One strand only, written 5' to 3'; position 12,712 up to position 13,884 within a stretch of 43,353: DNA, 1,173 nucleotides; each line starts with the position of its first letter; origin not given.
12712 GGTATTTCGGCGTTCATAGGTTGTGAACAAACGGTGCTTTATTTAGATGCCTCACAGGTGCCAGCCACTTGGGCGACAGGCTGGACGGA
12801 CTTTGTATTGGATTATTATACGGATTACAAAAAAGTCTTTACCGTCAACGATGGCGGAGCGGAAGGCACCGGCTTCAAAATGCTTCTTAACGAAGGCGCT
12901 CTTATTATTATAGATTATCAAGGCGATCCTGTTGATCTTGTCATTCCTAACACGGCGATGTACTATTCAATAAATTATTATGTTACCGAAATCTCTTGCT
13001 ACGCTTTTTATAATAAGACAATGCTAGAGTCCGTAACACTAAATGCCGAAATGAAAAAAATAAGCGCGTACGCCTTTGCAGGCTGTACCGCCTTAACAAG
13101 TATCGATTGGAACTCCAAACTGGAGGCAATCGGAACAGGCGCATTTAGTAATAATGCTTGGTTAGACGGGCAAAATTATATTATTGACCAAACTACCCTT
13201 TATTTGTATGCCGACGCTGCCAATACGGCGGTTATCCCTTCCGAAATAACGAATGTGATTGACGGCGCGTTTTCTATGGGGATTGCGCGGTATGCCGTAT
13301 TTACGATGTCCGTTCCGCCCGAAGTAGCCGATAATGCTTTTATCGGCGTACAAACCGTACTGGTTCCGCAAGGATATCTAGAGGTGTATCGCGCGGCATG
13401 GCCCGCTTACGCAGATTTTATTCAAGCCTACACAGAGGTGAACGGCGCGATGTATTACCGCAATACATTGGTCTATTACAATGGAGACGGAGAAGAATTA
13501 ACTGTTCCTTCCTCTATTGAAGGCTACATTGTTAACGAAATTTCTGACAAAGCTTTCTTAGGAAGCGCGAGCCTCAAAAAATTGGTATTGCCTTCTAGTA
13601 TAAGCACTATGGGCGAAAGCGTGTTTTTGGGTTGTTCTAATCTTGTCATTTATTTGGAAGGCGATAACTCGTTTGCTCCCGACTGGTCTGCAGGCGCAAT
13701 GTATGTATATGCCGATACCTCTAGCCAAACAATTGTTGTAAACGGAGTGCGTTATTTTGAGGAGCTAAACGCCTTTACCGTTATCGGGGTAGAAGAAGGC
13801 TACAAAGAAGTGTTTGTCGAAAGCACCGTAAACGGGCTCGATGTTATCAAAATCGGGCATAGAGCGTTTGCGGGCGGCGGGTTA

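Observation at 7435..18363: The giant ORF looks like an in-frame concatenation of whole BspA-type units, because its own C-terminal tail motif recurs internally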

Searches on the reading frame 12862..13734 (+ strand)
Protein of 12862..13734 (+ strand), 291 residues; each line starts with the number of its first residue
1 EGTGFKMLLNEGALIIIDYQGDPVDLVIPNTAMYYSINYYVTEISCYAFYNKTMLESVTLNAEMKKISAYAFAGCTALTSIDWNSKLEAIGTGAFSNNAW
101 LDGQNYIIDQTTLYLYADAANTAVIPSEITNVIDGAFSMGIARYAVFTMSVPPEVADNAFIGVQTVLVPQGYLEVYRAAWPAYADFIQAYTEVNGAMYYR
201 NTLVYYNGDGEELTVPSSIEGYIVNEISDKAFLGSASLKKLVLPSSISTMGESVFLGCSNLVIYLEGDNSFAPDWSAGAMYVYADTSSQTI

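Call 58: predict_structure(alignment_id=A6)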
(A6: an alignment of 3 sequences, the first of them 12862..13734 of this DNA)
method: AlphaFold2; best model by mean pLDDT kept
length: 291 residues; sequences in the alignment: 3
mean_pLDDT: 83.3   pTM: 0.76
mean pLDDT of the five models: 83.3, 82.6, 82.1, 67.4, 59.6
residues with pLDDT >= 90: 110; 70-90: 145; 50-70: 22; < 50: 14
segments of 3 or more residues with pLDDT < 50: 277-279, 283-291
pLDDT, mean of each block of 10 residues (from residue 1): 77 89 86 86 94 89 92 88 85 80 70 83 88 86 87 90 92 94 93 93 90 91 89 83 85 75 70 51 44 31
secondary structure, 60 per line:
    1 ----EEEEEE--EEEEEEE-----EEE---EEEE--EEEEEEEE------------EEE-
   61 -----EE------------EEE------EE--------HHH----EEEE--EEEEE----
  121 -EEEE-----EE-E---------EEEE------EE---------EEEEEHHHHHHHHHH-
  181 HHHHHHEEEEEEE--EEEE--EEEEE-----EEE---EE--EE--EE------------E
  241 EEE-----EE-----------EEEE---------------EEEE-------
elements in order: E5-10 E13-19 E25-27 E31-34 E37-44 E57-59 E80-82 E106-109 E112-116 E122-125 E144-147 E165-169 H170-179 H181-186 E187-193 E196-199 E202-206 E212-214 E240-243 E262-265 E281-284

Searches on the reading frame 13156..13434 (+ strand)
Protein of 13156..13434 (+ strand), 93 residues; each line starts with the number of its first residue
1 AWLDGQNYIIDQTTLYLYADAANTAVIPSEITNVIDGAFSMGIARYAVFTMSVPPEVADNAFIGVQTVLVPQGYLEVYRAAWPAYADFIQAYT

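Call 67: search_protein_families(library=pfam, proteins=[window:13156-13434:+], max_evalue=1)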
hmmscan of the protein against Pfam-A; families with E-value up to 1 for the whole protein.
window:13156-13434:+ (93 aa): 0 families
